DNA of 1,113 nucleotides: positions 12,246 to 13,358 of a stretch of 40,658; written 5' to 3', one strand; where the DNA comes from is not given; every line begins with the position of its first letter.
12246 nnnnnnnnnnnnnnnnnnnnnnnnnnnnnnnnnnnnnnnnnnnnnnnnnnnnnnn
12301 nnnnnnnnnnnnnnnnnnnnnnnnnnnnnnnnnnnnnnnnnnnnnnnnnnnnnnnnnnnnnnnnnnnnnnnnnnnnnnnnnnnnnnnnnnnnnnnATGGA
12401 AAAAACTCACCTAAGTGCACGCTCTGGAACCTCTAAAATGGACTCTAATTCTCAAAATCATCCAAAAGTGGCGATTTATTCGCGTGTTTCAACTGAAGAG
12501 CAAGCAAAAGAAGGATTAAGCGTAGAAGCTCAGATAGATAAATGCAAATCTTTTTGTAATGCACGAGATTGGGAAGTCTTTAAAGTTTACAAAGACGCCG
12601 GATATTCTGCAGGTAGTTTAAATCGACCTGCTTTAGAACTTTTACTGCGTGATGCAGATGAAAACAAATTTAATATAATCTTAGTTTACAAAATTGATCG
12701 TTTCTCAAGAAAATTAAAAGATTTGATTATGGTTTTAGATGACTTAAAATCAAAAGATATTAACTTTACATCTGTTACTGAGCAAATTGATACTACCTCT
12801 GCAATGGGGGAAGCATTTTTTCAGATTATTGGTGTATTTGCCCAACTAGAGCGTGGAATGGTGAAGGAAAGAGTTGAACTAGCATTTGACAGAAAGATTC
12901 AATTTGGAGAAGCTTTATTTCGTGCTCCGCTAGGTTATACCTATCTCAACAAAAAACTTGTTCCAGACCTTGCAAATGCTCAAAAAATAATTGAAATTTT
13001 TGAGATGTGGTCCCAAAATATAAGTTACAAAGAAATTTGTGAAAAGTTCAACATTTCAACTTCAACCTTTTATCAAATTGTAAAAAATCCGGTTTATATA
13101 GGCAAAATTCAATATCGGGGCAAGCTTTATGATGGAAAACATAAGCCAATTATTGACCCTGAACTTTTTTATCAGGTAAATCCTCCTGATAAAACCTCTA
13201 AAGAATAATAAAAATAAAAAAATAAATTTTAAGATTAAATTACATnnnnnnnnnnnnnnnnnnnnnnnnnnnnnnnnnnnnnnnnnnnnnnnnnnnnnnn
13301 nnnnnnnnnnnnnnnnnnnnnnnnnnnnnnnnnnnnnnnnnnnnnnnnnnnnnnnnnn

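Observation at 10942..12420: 1.45-kb nearly ORF-free array of two alternating, co-oriented motifs running into a serine recombinase gene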

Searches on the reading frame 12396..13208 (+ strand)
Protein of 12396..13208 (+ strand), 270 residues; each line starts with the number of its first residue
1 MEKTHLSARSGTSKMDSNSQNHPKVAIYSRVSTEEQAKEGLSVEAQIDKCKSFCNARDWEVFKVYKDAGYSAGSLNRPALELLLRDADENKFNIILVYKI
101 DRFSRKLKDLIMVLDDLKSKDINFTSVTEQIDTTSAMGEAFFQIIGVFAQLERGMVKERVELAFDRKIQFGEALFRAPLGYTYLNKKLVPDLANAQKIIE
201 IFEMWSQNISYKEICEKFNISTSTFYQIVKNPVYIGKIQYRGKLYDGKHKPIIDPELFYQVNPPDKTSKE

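Call 11: search_protein_families(library=pfam, proteins=[window:12396-13208:+], max_evalue=0.01)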
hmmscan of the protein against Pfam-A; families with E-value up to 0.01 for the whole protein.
window:12396-13208:+ (270 aa): 5 families
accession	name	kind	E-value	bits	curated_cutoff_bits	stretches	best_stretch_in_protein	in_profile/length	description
PF00239.26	Resolvase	-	9.5e-38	130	23.3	1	25-169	1-141/145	Resolvase, N terminal domain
PF07508.19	Recombinase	-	1.2e-09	38.7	21.1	1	195-262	4-96/102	Recombinase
PF13384.12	HTH_23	-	2.6e-05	24.3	24.6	1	199-231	8-40/50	Homeodomain-like domain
PF13518.12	HTH_28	-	0.00011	22.7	25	1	202-230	7-34/52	Helix-turn-helix domain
PF02796.21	HTH_7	-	0.00014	22.3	23.8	1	195-228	8-41/45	Helix-turn-helix domain of resolvase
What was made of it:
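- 12438..13208 (+): Serine recombinase gene: Resolvase catalytic domain plus Recombinase domain, with no zinc-ribbon or coiled-coil domain. Pfam (call 11).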

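Call 15: find_homologous_proteins(query=window:12438-13208:+)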
Query window:12438-13208:+ (256 aa): 660 proteins with E <= 0.001 among 915 candidates; the best 120 are listed.
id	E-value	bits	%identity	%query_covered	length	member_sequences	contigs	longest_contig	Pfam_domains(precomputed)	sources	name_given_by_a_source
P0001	3.4e-161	552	98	100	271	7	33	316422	PF07508.20,PF00239.27,PF13384.13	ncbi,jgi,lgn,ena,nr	ncbi:MAG TPA: recombinase family protein [Nanoarchaeota archaeon]|nr:recombinase family protein [Nan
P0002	3.6e-131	454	81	95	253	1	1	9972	PF07508.20,PF00239.27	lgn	-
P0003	8.0e-130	449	82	95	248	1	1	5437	PF07508.20,PF00239.27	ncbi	-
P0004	2.0e-129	448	82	95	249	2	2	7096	PF07508.20,PF00239.27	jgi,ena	-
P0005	2.6e-129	448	83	93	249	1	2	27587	PF07508.20,PF00239.27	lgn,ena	-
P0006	2.6e-129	448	81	96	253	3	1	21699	PF07508.20,PF00239.27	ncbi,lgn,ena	-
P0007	2.8e-129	448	82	95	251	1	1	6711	PF07508.20,PF00239.27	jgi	jgi:site-specific DNA recombinase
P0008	3.5e-129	447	82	97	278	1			PF07508.20,PF00239.27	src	-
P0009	4.2e-129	447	82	95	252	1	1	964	PF07508.20,PF00239.27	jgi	-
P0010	5.2e-129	447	83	94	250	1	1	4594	PF07508.20,PF00239.27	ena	-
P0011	6.3e-129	446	85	93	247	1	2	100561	PF07508.20,PF00239.27,PF02796.22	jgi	jgi:site-specific DNA recombinase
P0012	7.7e-129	446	78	97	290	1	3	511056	PF07508.20,PF00239.27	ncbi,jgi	-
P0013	1.4e-127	442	81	94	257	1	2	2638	PF07508.20,PF00239.27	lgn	-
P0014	1.7e-127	442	80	95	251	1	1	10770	PF07508.20,PF00239.27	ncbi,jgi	-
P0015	2.3e-127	441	80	95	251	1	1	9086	PF07508.20,PF00239.27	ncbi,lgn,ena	-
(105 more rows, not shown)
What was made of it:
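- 12438..13208 (+): 75-85% identity in more than 100 proteins (call 15).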

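Call 18: find_related_loci(query=A2, collection=genome_contigs, flank=7000)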
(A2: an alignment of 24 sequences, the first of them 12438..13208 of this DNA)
Query A2 (256 aa) in genome_contigs; peptide patterns used: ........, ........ (x = any residue, [..] = any of these).
173 stretches matched a pattern; 139 encode a relative of the query (tblastn E <= 1e-3); the best 80 are kept; 80 distinct loci.
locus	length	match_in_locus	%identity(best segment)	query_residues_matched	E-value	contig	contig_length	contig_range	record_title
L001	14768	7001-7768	98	1-256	1e-169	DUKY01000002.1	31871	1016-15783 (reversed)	MAG TPA_asm: Nanoarchaeota archaeon isolate UBA9966 contig_15282, whole genome shotgun sequence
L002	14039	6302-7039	81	3-248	1e-136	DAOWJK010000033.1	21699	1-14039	MAG TPA_asm: Nanoarchaeota archaeon isolate CSMAG_2067 CSMAG_2067_k141_794466_length_21699_cov_26.0000, whole genome sho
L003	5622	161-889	81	6-248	1e-133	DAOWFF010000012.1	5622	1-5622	MAG TPA_asm: archaeon isolate CSMAG_1958 CSMAG_1958_k141_3210127_length_5622_cov_17.0000, whole genome shotgun sequence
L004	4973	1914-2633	80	9-248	2e-133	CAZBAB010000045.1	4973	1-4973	MAG TPA_asm: Candidatus Woesearchaeota archaeon isolate binchicken_co357_152 genome assembly, contig: NODE_9795_length_4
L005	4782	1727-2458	79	5-248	2e-132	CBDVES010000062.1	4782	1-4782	MAG TPA_asm: uncultured archaeon isolate SRR22302360_concoct_122 genome assembly, contig: ERZ25073602.9271, whole genome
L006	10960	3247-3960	81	11-248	5e-131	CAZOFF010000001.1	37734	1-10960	MAG TPA_asm: Candidatus Woesearchaeota archaeon isolate SRP050083_co9_30 genome assembly, contig: NODE_151_length_37734_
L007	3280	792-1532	79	1-248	2e-134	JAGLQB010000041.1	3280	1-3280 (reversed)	MAG: Candidatus Pacearchaeota archaeon isolate RS_8_33 ROV157_8.bin.33.fa_41, whole genome shotgun sequence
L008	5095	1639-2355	80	10-248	4e-131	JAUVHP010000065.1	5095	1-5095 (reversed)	MAG: archaeon isolate CSMAG_405 CSMAG_405_k141_33809_length_5095_cov_12.0000, whole genome shotgun sequence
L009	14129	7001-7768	73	1-256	5e-130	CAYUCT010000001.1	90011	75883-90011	MAG TPA_asm: Candidatus Woesearchaeota archaeon isolate binchicken_co220_164 genome assembly, contig: NODE_101_length_90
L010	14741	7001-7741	76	1-249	6e-129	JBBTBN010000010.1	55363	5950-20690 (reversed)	MAG: Nanoarchaeota archaeon isolate H52-bin015_1 H52_bin015_1_000000000010, whole genome shotgun sequence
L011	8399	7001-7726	77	7-248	4e-128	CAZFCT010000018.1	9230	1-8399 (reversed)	MAG TPA_asm: Candidatus Woesearchaeota archaeon isolate SRP192927_co6_245 genome assembly, contig: NODE_19547_length_923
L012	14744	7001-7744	77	1-248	3e-128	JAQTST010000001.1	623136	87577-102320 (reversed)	MAG: Candidatus Nanoarchaeia archaeon isolate STB_23 NODE_19_length_623136_cov_7.985893_Sandtown_B, whole genome shotgun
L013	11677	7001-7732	76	1-244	9e-128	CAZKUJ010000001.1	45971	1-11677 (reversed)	MAG TPA_asm: Candidatus Woesearchaeota archaeon isolate SRP178699_co1_465 genome assembly, contig: NODE_697_length_45971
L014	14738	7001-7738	76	3-248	7e-128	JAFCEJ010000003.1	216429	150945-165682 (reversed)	Candidatus Pacearchaeota archaeon isolate Meg22_1214_Bin_100 Meg22_1214_Bin_100_scaffold_202, whole genome shotgun seque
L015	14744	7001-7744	78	6-253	7e-128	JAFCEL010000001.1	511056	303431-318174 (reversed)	Candidatus Pacearchaeota archaeon isolate Meg22_1214_Bin_108 Meg22_1214_Bin_108_scaffold_14, whole genome shotgun sequen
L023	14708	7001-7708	77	9-244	3e-124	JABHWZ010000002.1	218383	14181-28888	MAG: archaeon isolate SI047_bin24 k141_141670, whole genome shotgun sequence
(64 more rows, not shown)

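Call 31: find_encoding_contigs(protein=P0001, flank=4000, max_places=10)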
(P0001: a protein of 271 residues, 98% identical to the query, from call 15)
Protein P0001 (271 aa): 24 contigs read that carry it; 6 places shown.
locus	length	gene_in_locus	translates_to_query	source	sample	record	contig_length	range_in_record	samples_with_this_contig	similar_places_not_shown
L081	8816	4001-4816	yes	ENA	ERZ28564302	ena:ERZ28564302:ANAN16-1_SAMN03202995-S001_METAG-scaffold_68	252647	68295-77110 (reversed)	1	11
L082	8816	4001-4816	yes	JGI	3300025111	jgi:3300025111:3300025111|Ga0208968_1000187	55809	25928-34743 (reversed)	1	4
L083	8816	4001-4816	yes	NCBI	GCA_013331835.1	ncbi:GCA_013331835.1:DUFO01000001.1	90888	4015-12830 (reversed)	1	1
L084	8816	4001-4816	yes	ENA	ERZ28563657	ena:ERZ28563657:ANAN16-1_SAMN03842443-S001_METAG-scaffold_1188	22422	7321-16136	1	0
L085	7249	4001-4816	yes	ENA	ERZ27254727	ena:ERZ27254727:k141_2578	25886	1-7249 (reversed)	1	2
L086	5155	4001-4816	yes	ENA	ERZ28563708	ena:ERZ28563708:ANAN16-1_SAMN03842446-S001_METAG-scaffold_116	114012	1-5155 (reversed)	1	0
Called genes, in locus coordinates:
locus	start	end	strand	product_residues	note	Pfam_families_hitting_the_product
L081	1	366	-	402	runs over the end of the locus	PF04851:ResIII, PF00270:DEAD, PF00271:Helicase_C, PF16124:RecQ_Zn_bind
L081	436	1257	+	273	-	PF21984:DnaD_N (weak)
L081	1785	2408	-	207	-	-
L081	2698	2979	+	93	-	-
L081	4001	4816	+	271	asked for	PF00239:Resolvase, PF07508:Recombinase, PF13384:HTH_23 (weak)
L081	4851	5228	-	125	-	PF23477:zf_Tbcl_2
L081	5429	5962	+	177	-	PF07508:Recombinase (weak)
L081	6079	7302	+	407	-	-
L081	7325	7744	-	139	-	PF00380:Ribosomal_S9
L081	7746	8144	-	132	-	PF00572:Ribosomal_L13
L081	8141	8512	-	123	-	-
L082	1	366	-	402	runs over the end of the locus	PF04851:ResIII, PF00270:DEAD, PF00271:Helicase_C, PF16124:RecQ_Zn_bind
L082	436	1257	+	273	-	PF21984:DnaD_N (weak)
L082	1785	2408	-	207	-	-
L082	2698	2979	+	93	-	-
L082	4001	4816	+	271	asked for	PF00239:Resolvase, PF07508:Recombinase, PF13384:HTH_23 (weak)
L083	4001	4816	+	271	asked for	PF00239:Resolvase, PF07508:Recombinase, PF13384:HTH_23 (weak)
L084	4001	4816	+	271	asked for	PF00239:Resolvase, PF07508:Recombinase, PF13384:HTH_23 (weak)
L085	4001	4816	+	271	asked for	PF00239:Resolvase, PF07508:Recombinase, PF13384:HTH_23 (weak)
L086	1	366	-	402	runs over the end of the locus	PF04851:ResIII, PF00270:DEAD, PF00271:Helicase_C, PF16124:RecQ_Zn_bind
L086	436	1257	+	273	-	PF21984:DnaD_N (weak)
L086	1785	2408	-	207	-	-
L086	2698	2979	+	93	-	-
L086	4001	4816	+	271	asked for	PF00239:Resolvase, PF07508:Recombinase, PF13384:HTH_23 (weak)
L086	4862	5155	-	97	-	?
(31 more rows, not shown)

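Call 33: find_encoding_contigs(protein=window:12396-13208:+, flank=3000, max_places=10)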
Protein window:12396-13208:+ (270 aa): 24 contigs read that carry it; 6 places shown.
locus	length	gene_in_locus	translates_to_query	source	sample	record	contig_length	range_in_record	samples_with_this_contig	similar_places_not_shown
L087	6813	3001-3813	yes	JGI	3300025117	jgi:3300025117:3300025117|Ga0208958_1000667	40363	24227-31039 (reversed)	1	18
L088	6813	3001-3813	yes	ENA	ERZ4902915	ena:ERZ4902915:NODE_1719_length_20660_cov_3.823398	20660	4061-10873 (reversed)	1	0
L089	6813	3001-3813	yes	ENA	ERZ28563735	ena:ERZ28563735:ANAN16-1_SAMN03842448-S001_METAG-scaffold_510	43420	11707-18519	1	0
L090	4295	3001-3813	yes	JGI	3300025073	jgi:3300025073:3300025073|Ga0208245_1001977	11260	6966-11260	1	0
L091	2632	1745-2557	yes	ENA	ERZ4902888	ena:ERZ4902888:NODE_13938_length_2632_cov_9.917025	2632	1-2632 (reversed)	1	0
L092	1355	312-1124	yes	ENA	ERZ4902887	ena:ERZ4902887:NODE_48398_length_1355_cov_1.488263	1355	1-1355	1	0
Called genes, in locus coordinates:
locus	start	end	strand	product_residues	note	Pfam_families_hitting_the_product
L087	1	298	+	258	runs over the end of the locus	PF21984:DnaD_N (weak)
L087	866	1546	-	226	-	-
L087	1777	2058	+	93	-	-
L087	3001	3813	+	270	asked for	PF00239:Resolvase, PF07508:Recombinase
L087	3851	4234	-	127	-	PF23477:zf_Tbcl_2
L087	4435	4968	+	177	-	PF07508:Recombinase (weak)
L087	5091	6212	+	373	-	-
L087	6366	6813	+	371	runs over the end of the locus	-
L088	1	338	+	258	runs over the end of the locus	PF21984:DnaD_N (weak)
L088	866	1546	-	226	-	-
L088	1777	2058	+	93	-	-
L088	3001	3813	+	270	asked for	PF00239:Resolvase, PF07508:Recombinase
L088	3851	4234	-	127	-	PF23477:zf_Tbcl_2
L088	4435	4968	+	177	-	PF07508:Recombinase (weak)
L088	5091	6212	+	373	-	-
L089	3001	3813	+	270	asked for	PF00239:Resolvase, PF07508:Recombinase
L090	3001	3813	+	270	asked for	PF00239:Resolvase, PF07508:Recombinase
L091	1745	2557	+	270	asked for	PF00239:Resolvase, PF07508:Recombinase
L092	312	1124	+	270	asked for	PF00239:Resolvase, PF07508:Recombinase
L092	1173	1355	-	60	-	?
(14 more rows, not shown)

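Call 42: search_solved_structures(query=window:12438-13208:+, max_evalue=0.001)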
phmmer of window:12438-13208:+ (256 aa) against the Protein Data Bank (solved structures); distinct sequences matched with E-value up to 0.001: 16.
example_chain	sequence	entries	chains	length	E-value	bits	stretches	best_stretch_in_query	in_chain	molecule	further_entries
3bvp_A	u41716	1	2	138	1e-32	116.6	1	10-140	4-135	TP901-1 Integrase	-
3guv_A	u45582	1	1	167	1.1e-15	60.8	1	10-143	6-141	Site-specific recombinase, resolvase family protein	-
4m6f_A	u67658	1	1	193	4.4e-15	58.8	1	57-147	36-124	DNA-invertase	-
3uj3_X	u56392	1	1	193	5.2e-15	58.6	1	58-147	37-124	DNA-invertase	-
9iu2_A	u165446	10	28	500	5.8e-12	48.6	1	27-190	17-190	Integrase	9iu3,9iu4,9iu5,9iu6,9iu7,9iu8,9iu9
2gm4_A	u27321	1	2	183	7e-12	48.3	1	47-216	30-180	Transposon gamma-delta resolvase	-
1gdt_A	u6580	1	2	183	4e-10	42.6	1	47-216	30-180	PROTEIN (GAMMA DELTA RESOLVASE)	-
1zr2_A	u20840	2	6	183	3.1e-09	39.7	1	47-216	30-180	Transposon gamma-delta resolvase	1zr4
1gdr_A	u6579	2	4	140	9.3e-08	34.8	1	46-147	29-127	GAMMA DELTA-RESOLVASE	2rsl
5cy1_A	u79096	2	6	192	2.2e-07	33.6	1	46-147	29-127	Transposon Tn3 resolvase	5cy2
3g13_A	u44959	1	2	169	5.5e-07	32.3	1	9-159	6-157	Putative conjugative transposon recombinase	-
2gm5_A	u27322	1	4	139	1.7e-06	30.7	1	47-146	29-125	Transposon gamma-delta resolvase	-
2mhc_A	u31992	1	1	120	0.0002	23.9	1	11-119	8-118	TnpX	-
6dgc_A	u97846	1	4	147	0.00036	23.1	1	11-142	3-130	ISC1926 TnpA C-terminal catalytic domain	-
1ght_A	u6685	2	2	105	0.00054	22.5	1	46-124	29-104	TRANSPOSON GAMMA-DELTA RESOLVASE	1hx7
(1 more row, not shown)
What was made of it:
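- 12438..13208 (+): The closest solved structure is the TP901-1 integrase catalytic domain, E = 1e-32 (call 42).
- Closest known: Tn3/gamma-delta res-tnpR and Hin/Gin hix/gix sites. Different: The enzyme's catalytic domain is closest to that of the large serine integrase TP901-1 (call 42).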

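Call 59: search_protein_families(library=pfam, proteins=[L012:1216-2415:-, L012:3390-3821:+, L014:972-2195:-, L015:337-1887:-, L015:1884-3095:-, L015:3956-4378:+, L010:1633-2853:-, L023:1269-1919:-, L009:1558-2598:-, L010:3760-4206:+], max_evalue=0.001)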
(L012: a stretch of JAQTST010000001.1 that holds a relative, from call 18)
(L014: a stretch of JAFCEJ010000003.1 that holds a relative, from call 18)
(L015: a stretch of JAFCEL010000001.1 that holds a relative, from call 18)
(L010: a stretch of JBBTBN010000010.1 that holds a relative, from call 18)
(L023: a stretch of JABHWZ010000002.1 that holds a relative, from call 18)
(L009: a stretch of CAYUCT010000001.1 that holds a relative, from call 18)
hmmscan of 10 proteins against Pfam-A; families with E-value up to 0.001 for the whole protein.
L012:1216-2415:- (399 aa): 8 families
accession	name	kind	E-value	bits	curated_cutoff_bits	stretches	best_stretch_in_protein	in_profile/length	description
PF09079.17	Cdc6_C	-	5.8e-26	90.7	25.1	1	296-391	1-96/96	CDC6, C terminal winged helix domain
PF22703.2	Cdc6_lid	-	3.3e-22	78.6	27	1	220-286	1-67/68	Cdc6 AAA+ ATPase-type lid domain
PF13401.12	AAA_22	-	7.4e-12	46.1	27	1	54-186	4-123/130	AAA domain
PF13191.12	AAA_16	-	1.7e-09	38.9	32.6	1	33-174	3-160/167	AAA ATPase domain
PF22606.2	Cdc6-ORC-like_ATPase_lid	-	3e-07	30.7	27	1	214-271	1-58/60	Cdc6/ORC-like, ATPase lid domain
PF00004.35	AAA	-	3.2e-07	31.3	21.2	1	59-204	2-122/131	ATPase family associated with various cellular activities (AAA)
PF01637.24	ATPase_2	-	1.1e-05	25.8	33.2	1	48-179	13-145/225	ATPase domain predominantly from Archaea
PF05621.17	TniB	-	4.7e-05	23.4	22.4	1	50-200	30-175/189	Bacterial TniB protein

L012:3390-3821:+ (143 aa): 0 families

L014:972-2195:- (407 aa): 8 families
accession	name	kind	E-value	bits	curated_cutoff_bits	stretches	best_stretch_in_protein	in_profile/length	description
PF09079.17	Cdc6_C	-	7.5e-28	96.8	25.1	1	302-396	1-96/96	CDC6, C terminal winged helix domain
PF22703.2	Cdc6_lid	-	9.2e-26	90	27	1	226-293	1-68/68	Cdc6 AAA+ ATPase-type lid domain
PF13401.12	AAA_22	-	9.2e-12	45.8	27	1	61-192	5-123/130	AAA domain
PF13191.12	AAA_16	-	4.3e-10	40.8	32.6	1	39-163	3-144/167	AAA ATPase domain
PF00004.35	AAA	-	9.2e-07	29.8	21.2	1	65-217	2-129/131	ATPase family associated with various cellular activities (AAA)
PF01637.24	ATPase_2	-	2e-06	28.2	33.2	1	41-184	4-144/225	ATPase domain predominantly from Archaea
PF22606.2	Cdc6-ORC-like_ATPase_lid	-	2.4e-06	27.8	27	1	220-276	1-57/60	Cdc6/ORC-like, ATPase lid domain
PF05621.17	TniB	-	0.00023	21.1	22.4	1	55-182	29-153/189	Bacterial TniB protein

L015:337-1887:- (516 aa): 3 families
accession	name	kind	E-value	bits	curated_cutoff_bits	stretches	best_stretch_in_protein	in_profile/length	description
PF04042.21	DNA_pol_E_B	-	1.3e-10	41.5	29.1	1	249-462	3-207/210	DNA polymerase alpha/epsilon subunit B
PF00149.33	Metallophos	-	5.4e-10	40.5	21.5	1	248-461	4-190/191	Calcineurin-like phosphoesterase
PF01336.31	tRNA_anti-codon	-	4.3e-07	30.2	27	1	160-217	1-56/75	OB-fold nucleic acid binding domain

L015:1884-3095:- (403 aa): 7 families
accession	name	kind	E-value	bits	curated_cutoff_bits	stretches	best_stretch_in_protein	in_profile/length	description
PF09079.17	Cdc6_C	-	2.2e-26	92.1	25.1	1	299-391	3-95/96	CDC6, C terminal winged helix domain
PF22703.2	Cdc6_lid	-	6.5e-26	90.5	27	1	222-287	2-67/68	Cdc6 AAA+ ATPase-type lid domain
PF13401.12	AAA_22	-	3.9e-09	37.3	27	1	56-186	5-122/130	AAA domain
PF13191.12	AAA_16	-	2.9e-08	34.8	32.6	1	35-179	4-162/167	AAA ATPase domain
PF00004.35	AAA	-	5.2e-07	30.6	21.2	1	60-212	2-129/131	ATPase family associated with various cellular activities (AAA)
PF22606.2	Cdc6-ORC-like_ATPase_lid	-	5.8e-07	29.8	27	1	215-271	1-57/60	Cdc6/ORC-like, ATPase lid domain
PF01637.24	ATPase_2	-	7e-06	26.4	33.2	1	50-184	14-150/225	ATPase domain predominantly from Archaea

L015:3956-4378:+ (140 aa): 0 families

L010:1633-2853:- (406 aa): 7 families
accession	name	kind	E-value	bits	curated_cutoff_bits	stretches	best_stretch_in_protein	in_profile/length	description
PF22703.2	Cdc6_lid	-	2.3e-25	88.7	27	1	221-287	1-67/68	Cdc6 AAA+ ATPase-type lid domain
PF09079.17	Cdc6_C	-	4.3e-25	88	25.1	1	297-395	1-96/96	CDC6, C terminal winged helix domain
PF13401.12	AAA_22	-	3.5e-09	37.5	27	1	57-173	6-107/130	AAA domain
PF13191.12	AAA_16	-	1.9e-08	35.4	32.6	1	34-158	3-143/167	AAA ATPase domain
PF22606.2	Cdc6-ORC-like_ATPase_lid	-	2.4e-06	27.8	27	1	215-271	1-57/60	Cdc6/ORC-like, ATPase lid domain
PF00004.35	AAA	-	2.6e-06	28.4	21.2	1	60-211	2-128/131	ATPase family associated with various cellular activities (AAA)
PF01637.24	ATPase_2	-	0.00024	21.4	33.2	1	36-178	4-143/225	ATPase domain predominantly from Archaea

L023:1269-1919:- (216 aa): 1 family
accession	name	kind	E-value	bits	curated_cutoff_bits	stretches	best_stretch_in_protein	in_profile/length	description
PF04967.18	HTH_10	-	3.8e-18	65.5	23.1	1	158-209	1-52/53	HTH DNA binding domain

L009:1558-2598:- (346 aa): 0 families

L010:3760-4206:+ (148 aa): 0 families
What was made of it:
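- On Archaeal replication origin: In four relatives cdc6 lies 3-4 kb away with its own ORB-flanked spacer (call 59).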

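Call 102: search_protein_families(library=padloc, proteins=[window:12438-13208:+], max_evalue=0.001)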
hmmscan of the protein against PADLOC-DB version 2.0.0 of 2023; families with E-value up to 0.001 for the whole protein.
window:12438-13208:+ (256 aa): 0 families
